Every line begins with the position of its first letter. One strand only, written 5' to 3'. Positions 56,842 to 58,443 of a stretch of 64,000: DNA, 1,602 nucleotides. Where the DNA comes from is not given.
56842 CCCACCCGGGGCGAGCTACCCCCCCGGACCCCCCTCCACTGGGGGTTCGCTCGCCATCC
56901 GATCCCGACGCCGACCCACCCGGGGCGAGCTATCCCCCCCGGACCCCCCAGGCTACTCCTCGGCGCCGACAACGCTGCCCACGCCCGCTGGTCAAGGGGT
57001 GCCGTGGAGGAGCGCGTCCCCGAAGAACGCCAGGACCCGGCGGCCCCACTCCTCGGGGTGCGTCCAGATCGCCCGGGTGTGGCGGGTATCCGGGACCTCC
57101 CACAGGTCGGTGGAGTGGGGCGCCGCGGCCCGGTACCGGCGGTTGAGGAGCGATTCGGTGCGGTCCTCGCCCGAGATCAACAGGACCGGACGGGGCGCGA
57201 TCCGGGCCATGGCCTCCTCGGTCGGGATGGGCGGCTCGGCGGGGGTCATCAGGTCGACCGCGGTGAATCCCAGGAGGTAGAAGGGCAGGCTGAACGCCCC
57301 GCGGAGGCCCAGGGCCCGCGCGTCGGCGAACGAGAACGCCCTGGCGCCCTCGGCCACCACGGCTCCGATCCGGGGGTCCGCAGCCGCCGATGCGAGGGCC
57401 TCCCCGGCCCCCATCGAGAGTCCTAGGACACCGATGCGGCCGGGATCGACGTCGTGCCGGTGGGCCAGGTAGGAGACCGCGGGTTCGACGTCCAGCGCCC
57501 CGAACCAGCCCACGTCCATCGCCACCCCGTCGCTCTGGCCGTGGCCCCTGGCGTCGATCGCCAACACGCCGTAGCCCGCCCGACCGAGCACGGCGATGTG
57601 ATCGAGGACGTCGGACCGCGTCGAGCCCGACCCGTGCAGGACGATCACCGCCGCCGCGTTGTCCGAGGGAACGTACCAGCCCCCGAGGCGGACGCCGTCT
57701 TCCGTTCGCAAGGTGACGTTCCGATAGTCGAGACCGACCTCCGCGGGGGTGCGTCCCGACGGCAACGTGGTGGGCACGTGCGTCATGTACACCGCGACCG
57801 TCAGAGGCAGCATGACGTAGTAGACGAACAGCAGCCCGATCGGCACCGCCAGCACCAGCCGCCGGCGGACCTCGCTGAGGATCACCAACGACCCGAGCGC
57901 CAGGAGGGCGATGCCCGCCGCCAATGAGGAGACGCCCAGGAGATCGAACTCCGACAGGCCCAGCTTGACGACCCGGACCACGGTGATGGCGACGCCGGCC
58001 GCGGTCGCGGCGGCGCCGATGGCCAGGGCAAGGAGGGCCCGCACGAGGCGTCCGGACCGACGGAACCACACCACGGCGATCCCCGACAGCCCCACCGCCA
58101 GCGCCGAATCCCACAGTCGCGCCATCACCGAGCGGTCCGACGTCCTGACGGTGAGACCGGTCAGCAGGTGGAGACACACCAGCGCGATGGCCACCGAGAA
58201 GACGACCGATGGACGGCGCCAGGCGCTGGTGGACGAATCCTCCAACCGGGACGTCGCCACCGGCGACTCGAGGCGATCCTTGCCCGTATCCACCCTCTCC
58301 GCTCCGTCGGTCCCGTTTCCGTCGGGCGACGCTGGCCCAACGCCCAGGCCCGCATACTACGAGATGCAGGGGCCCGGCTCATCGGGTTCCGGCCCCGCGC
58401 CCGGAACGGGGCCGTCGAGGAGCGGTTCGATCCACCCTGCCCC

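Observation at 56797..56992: Tandem duplicated hairpin elements D1-D2 between the hydrolase stop and the msrB start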

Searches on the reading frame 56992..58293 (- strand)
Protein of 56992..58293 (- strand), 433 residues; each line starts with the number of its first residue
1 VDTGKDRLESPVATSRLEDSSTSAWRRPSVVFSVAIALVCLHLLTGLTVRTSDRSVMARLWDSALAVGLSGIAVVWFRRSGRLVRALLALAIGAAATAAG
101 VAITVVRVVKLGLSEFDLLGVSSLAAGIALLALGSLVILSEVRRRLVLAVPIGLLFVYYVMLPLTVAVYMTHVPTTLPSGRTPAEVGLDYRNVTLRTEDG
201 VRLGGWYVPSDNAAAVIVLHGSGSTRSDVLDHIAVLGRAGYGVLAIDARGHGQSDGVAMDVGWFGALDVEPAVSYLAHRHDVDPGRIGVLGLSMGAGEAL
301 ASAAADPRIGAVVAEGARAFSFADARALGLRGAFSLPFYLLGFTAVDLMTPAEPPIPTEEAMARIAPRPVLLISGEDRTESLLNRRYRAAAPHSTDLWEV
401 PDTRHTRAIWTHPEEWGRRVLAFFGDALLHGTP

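Call 46: find_homologous_proteins(query=window:56992-58293:-, max_evalue=1e-40)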
Query window:56992-58293:- (433 aa): 1360 proteins with E <= 1e-40 among 8000 candidates; the best 120 are listed.
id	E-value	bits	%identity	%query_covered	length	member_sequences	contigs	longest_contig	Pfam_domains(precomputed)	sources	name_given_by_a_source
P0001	4.4e-275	930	100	100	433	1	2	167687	PF02129.25,PF05448.19,PF12697.14,PF00561.27,PF12146.16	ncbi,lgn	ncbi:MAG: alpha/beta hydrolase [Actinomycetota bacterium]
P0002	4.3e-157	542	65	93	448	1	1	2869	PF02129.25,PF12697.14,PF00561.27,PF12146.16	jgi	jgi:pimeloyl-ACP methyl ester carboxylesterase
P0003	9.2e-147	508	61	97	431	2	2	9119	PF02129.25,PF05448.19,PF12697.14,PF08840.18,PF00561.27,PF12146.16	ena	-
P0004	3.5e-146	506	61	92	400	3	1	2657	PF02129.25,PF12697.14,PF00561.27,PF12146.16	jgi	jgi:pimeloyl-ACP methyl ester carboxylesterase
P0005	5.6e-145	502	66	82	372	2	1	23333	PF02129.25,PF05448.19,PF12697.14,PF08840.18,PF00561.27,PF12146.16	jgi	jgi:pimeloyl-ACP methyl ester carboxylesterase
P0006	8.3e-130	452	53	99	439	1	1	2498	PF02129.25,PF05448.19,PF12697.14,PF12146.16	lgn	-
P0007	4.7e-129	449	57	90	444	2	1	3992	PF02129.25,PF00326.28,PF12740.15,PF05448.19,PF12697.14,PF01738.25,PF00561.27,PF12146.16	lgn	-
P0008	4.1e-127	443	55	94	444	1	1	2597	PF02129.25,PF00326.28,PF12740.15,PF05448.19,PF12697.14,PF00561.27,PF12146.16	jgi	jgi:uncharacterized protein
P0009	4.6e-126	439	55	94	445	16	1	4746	PF02129.25,PF12740.15,PF05448.19,PF12697.14,PF00561.27,PF12146.16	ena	-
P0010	4.7e-123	430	52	98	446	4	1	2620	PF02129.25,PF12697.14,PF12146.16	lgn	-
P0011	1.4e-122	428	55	94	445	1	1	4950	PF02129.25,PF00326.28,PF12740.15,PF12697.14,PF00561.27,PF12146.16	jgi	jgi:uncharacterized protein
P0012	4.0e-122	426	53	96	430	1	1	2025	PF02129.25,PF00326.28,PF05448.19,PF12697.14,PF00561.27,PF12146.16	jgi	jgi:uncharacterized protein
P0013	4.5e-122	426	59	82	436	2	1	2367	PF02129.25,PF00326.28,PF12697.14,PF00561.27,PF12146.16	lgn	-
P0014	2.5e-120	421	51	95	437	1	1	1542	PF02129.25,PF00326.28,PF12697.14,PF00561.27,PF12146.16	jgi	jgi:uncharacterized protein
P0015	3.3e-117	410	52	94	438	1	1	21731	PF02129.25,PF12697.14,PF00561.27,PF12146.16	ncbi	ncbi:MAG: alpha/beta hydrolase [Actinomycetota bacterium]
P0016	3.1e-116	407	51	95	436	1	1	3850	PF02129.25,PF00326.28,PF05448.19,PF12697.14,PF00561.27,PF12146.16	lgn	-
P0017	2.0e-115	404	52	94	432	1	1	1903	PF02129.25,PF05448.19,PF00561.27,PF12146.16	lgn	-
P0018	2.2e-113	398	50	94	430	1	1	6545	PF02129.25,PF12697.14,PF00561.27,PF12146.16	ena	-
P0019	4.0e-113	397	50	95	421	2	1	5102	PF02129.25,PF00326.28,PF12697.14,PF00561.27,PF12146.16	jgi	jgi:alpha-beta hydrolase superfamily lysophospholipase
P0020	1.1e-112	395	50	94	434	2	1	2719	PF02129.25,PF00326.28,PF05448.19,PF12697.14,PF00561.27,PF12146.16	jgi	jgi:uncharacterized protein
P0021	1.3e-112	395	51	96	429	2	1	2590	PF02129.25,PF00326.28,PF12697.14,PF08840.18,PF00561.27,PF12146.16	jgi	jgi:uncharacterized protein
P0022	1.8e-112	395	51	94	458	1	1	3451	PF02129.25,PF00326.28,PF05448.19,PF12697.14,PF00561.27,PF12146.16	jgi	jgi:uncharacterized protein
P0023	3.6e-112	394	51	95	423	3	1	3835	PF02129.25,PF00326.28,PF12697.14,PF00561.27,PF12146.16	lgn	-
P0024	2.5e-110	388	66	63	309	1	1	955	PF02129.25,PF00326.28,PF12740.15,PF05448.19,PF12697.14,PF01738.25,PF08840.18,PF00561.27,PF12146.16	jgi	jgi:uncharacterized protein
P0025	7.1e-109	383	48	94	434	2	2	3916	PF02129.25,PF00326.28,PF12740.15,PF05448.19,PF12697.14,PF08840.18,PF00561.27,PF12146.16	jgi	jgi:uncharacterized protein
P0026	8.5e-109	383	49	95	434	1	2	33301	PF02129.25,PF00326.28,PF12697.14,PF00561.27,PF12146.16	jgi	jgi:alpha-beta hydrolase superfamily lysophospholipase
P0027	1.7e-108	382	50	99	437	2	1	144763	PF02129.25,PF00326.28,PF05448.19,PF12697.14,PF00561.27,PF12146.16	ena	-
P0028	5.9e-108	380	48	94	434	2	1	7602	PF02129.25,PF00326.28,PF05448.19,PF12697.14,PF00561.27,PF12146.16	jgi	jgi:uncharacterized protein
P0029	3.7e-107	377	50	93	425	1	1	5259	PF02129.25,PF00326.28,PF00561.27,PF12146.16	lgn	-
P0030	5.8e-107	377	50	93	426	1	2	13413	PF02129.25,PF12697.14,PF00561.27,PF12146.16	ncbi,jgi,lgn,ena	ncbi:MAG TPA: alpha/beta fold hydrolase [Actinomycetota bacterium]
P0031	2.5e-106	374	48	99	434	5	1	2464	PF02129.25,PF00326.28,PF05448.19,PF12697.14,PF00561.27,PF12146.16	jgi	jgi:uncharacterized protein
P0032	8.9e-104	366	55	80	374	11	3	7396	PF02129.25,PF05448.19,PF12697.14,PF00561.27,PF12146.16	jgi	jgi:pimeloyl-ACP methyl ester carboxylesterase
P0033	3.0e-103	364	56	76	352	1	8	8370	PF02129.25,PF00326.28,PF12740.15,PF05448.19,PF12697.14,PF00561.27,PF12146.16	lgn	-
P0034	8.0e-103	363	55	76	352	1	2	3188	PF02129.25,PF00326.28,PF12740.15,PF05448.19,PF12697.14,PF00561.27,PF12146.16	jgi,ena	-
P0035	2.5e-101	358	61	63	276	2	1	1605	PF02129.25,PF00326.28,PF05448.19,PF12697.14,PF00561.27,PF12146.16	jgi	jgi:alpha-beta hydrolase superfamily lysophospholipase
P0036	3.8e-101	357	52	81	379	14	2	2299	PF02129.25,PF00326.28,PF12740.15,PF05448.19,PF12697.14,PF22244.3,PF00561.27,PF12146.16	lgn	-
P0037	5.0e-101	357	53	80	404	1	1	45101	PF02129.25,PF00326.28,PF12740.15,PF05448.19,PF12697.14,PF22244.3,PF00561.27,PF12146.16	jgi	jgi:pimeloyl-ACP methyl ester carboxylesterase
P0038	5.7e-98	347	46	99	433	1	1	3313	PF02129.25,PF05448.19,PF00561.27,PF12146.16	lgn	-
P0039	6.8e-95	337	50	81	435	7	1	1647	PF12697.14,PF00561.27,PF12146.16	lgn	-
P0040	5.2e-92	327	49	81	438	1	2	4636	PF02129.25,PF05448.19,PF00561.27,PF12146.16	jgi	jgi:fermentation-respiration switch protein FrsA (DUF1100 family)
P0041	1.6e-91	326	50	79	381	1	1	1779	PF02129.25,PF00561.27,PF12146.16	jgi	jgi:uncharacterized protein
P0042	8.6e-91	323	48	81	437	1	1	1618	PF02129.25,PF05448.19,PF22244.3,PF08840.18,PF00561.27,PF12146.16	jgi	jgi:uncharacterized protein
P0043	1.2e-90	323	43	98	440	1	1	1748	PF02129.25,PF00561.27,PF12146.16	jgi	jgi:uncharacterized protein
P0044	1.8e-90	322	46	92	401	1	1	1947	PF02129.25,PF05448.19,PF22244.3,PF00561.27,PF12146.16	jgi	-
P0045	1.0e-88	316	43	94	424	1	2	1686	PF02129.25,PF05448.19,PF00561.27,PF12146.16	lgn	-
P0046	1.2e-86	310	52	74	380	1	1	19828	PF02129.25,PF12146.16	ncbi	-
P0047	8.3e-86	307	46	81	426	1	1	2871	PF02129.25,PF00561.27,PF12146.16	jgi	jgi:uncharacterized protein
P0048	2.8e-85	305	46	91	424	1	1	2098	PF02129.25,PF00326.28,PF05448.19,PF12697.14,PF01738.25,PF00561.27,PF12146.16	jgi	jgi:uncharacterized protein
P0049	7.2e-85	304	47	81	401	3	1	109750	PF02129.25,PF00326.28,PF05448.19,PF12697.14,PF00561.27,PF12146.16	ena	-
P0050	1.2e-84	303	48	83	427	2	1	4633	PF02129.25,PF05448.19,PF00561.27,PF12146.16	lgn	-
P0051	1.3e-84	303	48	82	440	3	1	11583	PF02129.25,PF00326.28,PF05448.19,PF12697.14,PF00561.27,PF12146.16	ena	-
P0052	1.8e-84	302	47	81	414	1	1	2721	PF02129.25,PF00326.28,PF00561.27,PF12146.16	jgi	jgi:uncharacterized protein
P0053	5.1e-84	301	45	91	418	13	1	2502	PF02129.25,PF00326.28,PF05448.19,PF12697.14,PF22244.3,PF00561.27,PF12146.16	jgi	jgi:pimeloyl-ACP methyl ester carboxylesterase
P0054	1.1e-83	300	48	82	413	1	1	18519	PF02129.25,PF00326.28,PF12697.14,PF00561.27,PF12146.16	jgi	jgi:pimeloyl-ACP methyl ester carboxylesterase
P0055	4.0e-83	298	50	65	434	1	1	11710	PF02129.25,PF00326.28,PF05448.19,PF12697.14,PF00561.27,PF12146.16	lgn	-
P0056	4.6e-83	298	48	82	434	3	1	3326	PF02129.25,PF00326.28,PF05448.19,PF12697.14,PF00561.27,PF12146.16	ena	-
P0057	5.3e-83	298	47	81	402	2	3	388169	PF02129.25,PF00326.28,PF12697.14,PF00561.27,PF12146.16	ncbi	ncbi:MAG: alpha/beta hydrolase [Acidimicrobiia bacterium]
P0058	5.9e-83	297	51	75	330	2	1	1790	PF02129.25,PF22244.3,PF00561.27,PF12146.16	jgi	jgi:pimeloyl-ACP methyl ester carboxylesterase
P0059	1.1e-82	297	52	65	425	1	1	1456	PF02129.25,PF00326.28,PF05448.19,PF12697.14,PF00561.27,PF12146.16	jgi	jgi:dienelactone hydrolase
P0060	1.2e-82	296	47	79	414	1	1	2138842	PF02129.25,PF05448.19,PF12697.14,PF00561.27,PF12146.16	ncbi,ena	-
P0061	4.3e-82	295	44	86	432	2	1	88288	PF02129.25,PF00326.28,PF05448.19,PF12697.14,PF00561.27,PF12146.16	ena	-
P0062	4.3e-82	295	50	80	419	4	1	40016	PF02129.25,PF00326.28,PF00561.27,PF12146.16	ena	-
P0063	6.9e-82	294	47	84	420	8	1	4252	PF02129.25,PF00326.28,PF05448.19,PF12697.14,PF00561.27,PF12146.16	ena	-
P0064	7.5e-82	294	47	81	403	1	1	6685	PF02129.25,PF00326.28,PF05448.19,PF12697.14,PF00561.27,PF12146.16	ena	-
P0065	1.0e-81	293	49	80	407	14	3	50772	PF02129.25,PF00326.28,PF05448.19,PF01738.25,PF00561.27,PF12146.16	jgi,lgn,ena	jgi:dienelactone hydrolase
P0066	1.7e-81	293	47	81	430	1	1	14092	PF02129.25,PF05448.19,PF12697.14,PF00561.27,PF12146.16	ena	-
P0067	1.2e-79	287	48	81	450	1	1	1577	PF02129.25,PF00326.28,PF05448.19,PF12697.14,PF00561.27,PF12146.16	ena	-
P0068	1.5e-79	286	54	64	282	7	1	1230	PF02129.25,PF00326.28,PF05448.19,PF12697.14,PF01738.25,PF22244.3,PF00561.27,PF12146.16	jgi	jgi:pimeloyl-ACP methyl ester carboxylesterase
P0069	1.8e-79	286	49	76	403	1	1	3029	PF02129.25,PF01738.25,PF00561.27,PF12146.16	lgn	-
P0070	1.9e-79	286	49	77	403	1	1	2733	PF02129.25,PF01738.25,PF00561.27,PF12146.16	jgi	jgi:dienelactone hydrolase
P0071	2.6e-79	285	48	77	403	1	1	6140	PF02129.25,PF01738.25,PF00561.27,PF12146.16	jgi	jgi:dienelactone hydrolase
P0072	2.6e-79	285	52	66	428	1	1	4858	PF02129.25,PF05448.19,PF00561.27,PF12146.16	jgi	jgi:fermentation-respiration switch protein FrsA (DUF1100 family)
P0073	2.7e-79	285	46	79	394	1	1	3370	PF02129.25,PF05448.19,PF00561.27,PF12146.16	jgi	jgi:pimeloyl-ACP methyl ester carboxylesterase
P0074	2.7e-79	285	49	76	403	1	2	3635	PF02129.25,PF01738.25,PF00561.27,PF12146.16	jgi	jgi:dienelactone hydrolase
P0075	6.2e-79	284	46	91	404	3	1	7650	PF02129.25,PF00326.28,PF05448.19,PF12697.14,PF00561.27,PF12146.16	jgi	jgi:pimeloyl-ACP methyl ester carboxylesterase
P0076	7.4e-79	284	47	79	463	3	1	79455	PF02129.25,PF00326.28,PF05448.19,PF12697.14,PF01738.25,PF00561.27,PF12146.16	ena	-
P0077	7.8e-79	284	51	65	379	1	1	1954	PF02129.25,PF12740.15,PF01738.25,PF00561.27,PF12146.16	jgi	jgi:uncharacterized protein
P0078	9.2e-79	284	47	80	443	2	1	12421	PF02129.25,PF00326.28,PF12740.15,PF05448.19,PF12697.14,PF00561.27,PF12146.16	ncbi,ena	-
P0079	1.0e-78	284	48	77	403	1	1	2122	PF02129.25,PF01738.25,PF00561.27,PF12146.16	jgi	jgi:dienelactone hydrolase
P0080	1.1e-78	283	52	63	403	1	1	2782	PF02129.25,PF01738.25,PF00561.27,PF12146.16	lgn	-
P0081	1.2e-78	283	49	75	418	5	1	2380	PF02129.25,PF00561.27,PF12146.16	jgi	jgi:uncharacterized protein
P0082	1.4e-78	283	46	81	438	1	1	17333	PF02129.25,PF00326.28,PF12697.14,PF00561.27,PF12146.16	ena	-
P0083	1.8e-78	283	47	82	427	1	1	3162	PF02129.25,PF00326.28,PF05448.19,PF00561.27,PF12146.16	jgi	jgi:pimeloyl-ACP methyl ester carboxylesterase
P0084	2.1e-78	282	50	61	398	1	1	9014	PF02129.25,PF05448.19,PF12697.14,PF00561.27,PF12146.16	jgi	jgi:dienelactone hydrolase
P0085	2.7e-78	282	48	74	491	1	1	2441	PF02129.25,PF00326.28,PF05448.19,PF12697.14,PF00561.27,PF12146.16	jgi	jgi:pimeloyl-ACP methyl ester carboxylesterase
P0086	3.5e-78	282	51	63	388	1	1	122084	PF02129.25,PF01738.25,PF00561.27,PF12146.16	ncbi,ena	-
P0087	3.6e-78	282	49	78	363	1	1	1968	PF02129.25,PF00326.28,PF05448.19,PF12697.14,PF00561.27,PF12146.16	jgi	jgi:dienelactone hydrolase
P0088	3.6e-78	282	51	63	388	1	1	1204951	PF02129.25,PF01738.25,PF00561.27,PF12146.16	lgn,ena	-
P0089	4.1e-78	281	52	63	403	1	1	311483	PF02129.25,PF01738.25,PF00561.27,PF12146.16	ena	-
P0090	4.5e-78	281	51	63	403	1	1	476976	PF02129.25,PF01738.25,PF00561.27,PF12146.16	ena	-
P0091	9.7e-78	280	45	85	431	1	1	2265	PF02129.25,PF00326.28,PF12740.15,PF05448.19,PF12697.14,PF01738.25,PF00561.27,PF12146.16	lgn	-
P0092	9.7e-78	280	47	81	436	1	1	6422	PF02129.25,PF05448.19,PF00561.27,PF12146.16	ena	-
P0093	1.0e-77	280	48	73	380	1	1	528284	PF02129.25,PF00326.28,PF05448.19,PF12697.14,PF00561.27,PF12146.16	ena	-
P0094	1.3e-77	280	45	85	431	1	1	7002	PF02129.25,PF00326.28,PF05448.19,PF12697.14,PF00561.27,PF12146.16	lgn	-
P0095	1.4e-77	280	48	77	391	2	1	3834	PF02129.25,PF01738.25,PF00561.27,PF12146.16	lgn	-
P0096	1.5e-77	280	47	82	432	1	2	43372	PF02129.25,PF00326.28,PF05448.19,PF12697.14,PF00561.27,PF12146.16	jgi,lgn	jgi:dienelactone hydrolase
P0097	1.6e-77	279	48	79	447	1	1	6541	PF02129.25,PF00326.28,PF05448.19,PF01738.25,PF00561.27,PF12146.16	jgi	jgi:dienelactone hydrolase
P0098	3.3e-77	278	47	82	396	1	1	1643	PF02129.25,PF05448.19,PF12697.14,PF00561.27,PF12146.16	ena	-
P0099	4.0e-77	278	47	78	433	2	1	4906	PF02129.25,PF00326.28,PF00561.27,PF12146.16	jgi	jgi:pimeloyl-ACP methyl ester carboxylesterase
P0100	4.0e-77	278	43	85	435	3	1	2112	PF02129.25,PF00326.28,PF05448.19,PF12697.14,PF00561.27,PF12146.16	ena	-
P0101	4.1e-77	278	45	81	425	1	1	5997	PF02129.25,PF00326.28,PF05448.19,PF12697.14,PF00561.27,PF12146.16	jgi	jgi:dienelactone hydrolase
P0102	4.3e-77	278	47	82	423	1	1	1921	PF02129.25,PF05448.19,PF01738.25,PF08840.18,PF00561.27,PF12146.16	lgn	-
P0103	4.3e-77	278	46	82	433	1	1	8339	PF02129.25,PF00326.28,PF05448.19,PF12697.14,PF00561.27,PF12146.16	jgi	jgi:predicted alpha/beta hydrolase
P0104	4.7e-77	278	46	85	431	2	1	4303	PF02129.25,PF00326.28,PF12697.14,PF00561.27,PF12146.16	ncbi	-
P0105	5.3e-77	278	46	79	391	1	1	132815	PF02129.25,PF00326.28,PF00561.27,PF12146.16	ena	-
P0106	9.4e-77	277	42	95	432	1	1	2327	PF02129.25,PF00561.27,PF12146.16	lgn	-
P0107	9.7e-77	277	45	78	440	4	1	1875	PF02129.25,PF00561.27,PF12146.16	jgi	jgi:uncharacterized protein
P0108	9.9e-77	277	54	62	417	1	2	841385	PF02129.25,PF00326.28,PF12740.15,PF12697.14,PF00561.27,PF12146.16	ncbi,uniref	ncbi:alpha/beta fold hydrolase [Asanoa sp. NPDC049518]|uniref:alpha/beta hydrolase n=1 Tax=unclassif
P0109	1.1e-76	277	47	81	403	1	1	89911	PF02129.25,PF01738.25,PF00561.27,PF12146.16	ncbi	-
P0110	1.1e-76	277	48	81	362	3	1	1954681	PF02129.25,PF00326.28,PF12697.14,PF00561.27,PF12146.16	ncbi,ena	-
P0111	1.2e-76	277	45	80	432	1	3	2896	PF02129.25,PF05448.19,PF00561.27,PF12146.16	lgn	-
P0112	1.3e-76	277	44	85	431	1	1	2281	PF02129.25,PF00326.28,PF05448.19,PF12697.14,PF00561.27,PF12146.16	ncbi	-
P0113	1.4e-76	276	48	81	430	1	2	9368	PF02129.25,PF12697.14,PF00561.27,PF12146.16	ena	-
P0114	1.5e-76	276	47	81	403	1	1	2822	PF02129.25,PF01738.25,PF00561.27,PF12146.16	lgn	-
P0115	1.6e-76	276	46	79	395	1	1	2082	PF02129.25,PF00326.28,PF05448.19,PF12697.14,PF00561.27,PF12146.16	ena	-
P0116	2.1e-76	276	46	80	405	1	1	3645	PF02129.25,PF00326.28,PF05448.19,PF12697.14,PF00561.27,PF12146.16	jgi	jgi:dienelactone hydrolase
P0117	2.3e-76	276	47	81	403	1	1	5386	PF02129.25,PF05448.19,PF01738.25,PF00561.27,PF12146.16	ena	-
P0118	2.7e-76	276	51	65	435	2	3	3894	PF02129.25,PF00326.28,PF05448.19,PF08840.18,PF00561.27,PF12146.16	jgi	jgi:uncharacterized protein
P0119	2.7e-76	275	48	67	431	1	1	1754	PF02129.25,PF00326.28,PF12697.14,PF00561.27,PF12146.16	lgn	-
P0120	2.9e-76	275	47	79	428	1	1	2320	PF02129.25,PF05448.19,PF12697.14,PF00561.27,PF12146.16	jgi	jgi:pimeloyl-ACP methyl ester carboxylesterase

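Call 47: find_encoding_contigs(protein=P0001, flank=1200, max_places=4)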
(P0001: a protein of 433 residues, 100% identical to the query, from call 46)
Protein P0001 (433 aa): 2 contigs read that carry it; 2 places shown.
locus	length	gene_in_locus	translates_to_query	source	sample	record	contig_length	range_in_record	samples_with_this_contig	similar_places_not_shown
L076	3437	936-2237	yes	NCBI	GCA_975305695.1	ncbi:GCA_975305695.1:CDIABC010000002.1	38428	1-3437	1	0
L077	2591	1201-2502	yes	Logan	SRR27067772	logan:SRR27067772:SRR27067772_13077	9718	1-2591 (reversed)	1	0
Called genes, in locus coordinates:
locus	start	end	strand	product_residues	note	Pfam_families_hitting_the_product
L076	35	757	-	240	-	PF05853:BKACE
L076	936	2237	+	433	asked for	PF02129:Peptidase_S15, PF05448:AXE1 (faint), PF00561:Abhydrolase_1 (faint), PF12146:Hydrolase_4, PF12697:Abhydrolase_6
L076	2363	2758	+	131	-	PF01641:SelR, PF24046:At4g08330 (faint)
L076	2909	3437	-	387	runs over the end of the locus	PF01070:FMN_dh, PF05690:ThiG (faint)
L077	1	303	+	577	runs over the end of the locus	PF08245:Mur_ligase_M, PF02875:Mur_ligase_C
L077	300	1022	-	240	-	PF05853:BKACE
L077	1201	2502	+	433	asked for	PF02129:Peptidase_S15, PF05448:AXE1 (faint), PF00561:Abhydrolase_1 (faint), PF12146:Hydrolase_4, PF12697:Abhydrolase_6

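Call 48: find_encoding_contigs(protein=P0005, flank=2500, max_places=2)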
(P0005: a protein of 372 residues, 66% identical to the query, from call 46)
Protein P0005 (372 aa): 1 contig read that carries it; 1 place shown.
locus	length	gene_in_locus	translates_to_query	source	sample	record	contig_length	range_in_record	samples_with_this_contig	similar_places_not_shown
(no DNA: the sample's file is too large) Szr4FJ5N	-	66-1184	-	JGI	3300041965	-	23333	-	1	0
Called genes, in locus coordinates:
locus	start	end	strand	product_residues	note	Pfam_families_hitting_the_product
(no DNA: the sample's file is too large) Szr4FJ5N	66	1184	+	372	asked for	PF02129:Peptidase_S15, PF05448:AXE1 (faint), PF12146:Hydrolase_4, PF00561:Abhydrolase_1, PF12697:Abhydrolase_6, PF08840:BAAT_C (weak)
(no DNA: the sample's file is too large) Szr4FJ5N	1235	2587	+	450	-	PF00561:Abhydrolase_1, PF12146:Hydrolase_4 (weak), PF00211:Guanylate_cyc (faint)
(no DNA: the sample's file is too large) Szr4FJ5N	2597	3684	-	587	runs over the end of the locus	-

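Call 49: find_encoding_contigs(protein=P0003, flank=2500, max_places=2)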
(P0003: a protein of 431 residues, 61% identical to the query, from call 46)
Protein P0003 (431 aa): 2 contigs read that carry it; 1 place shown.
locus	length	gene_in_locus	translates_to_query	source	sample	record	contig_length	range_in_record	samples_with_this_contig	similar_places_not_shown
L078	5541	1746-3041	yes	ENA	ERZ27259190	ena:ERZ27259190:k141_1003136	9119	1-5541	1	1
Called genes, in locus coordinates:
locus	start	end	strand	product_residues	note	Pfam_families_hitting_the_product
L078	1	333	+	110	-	?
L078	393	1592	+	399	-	PF00817:IMS, PF11798:IMS_HHH, PF21999:IMS_HHH_1 (faint), PF11799:IMS_C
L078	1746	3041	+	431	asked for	PF02129:Peptidase_S15, PF05448:AXE1 (faint), PF00561:Abhydrolase_1, PF12146:Hydrolase_4, PF12697:Abhydrolase_6 (weak), PF08840:BAAT_C (faint)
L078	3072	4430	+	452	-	PF00561:Abhydrolase_1, PF12146:Hydrolase_4 (weak), PF00211:Guanylate_cyc (weak)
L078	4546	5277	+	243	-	PF24481:CT398_CC, PF02591:Zn_ribbon_9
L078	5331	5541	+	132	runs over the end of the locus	PF13456:RVT_3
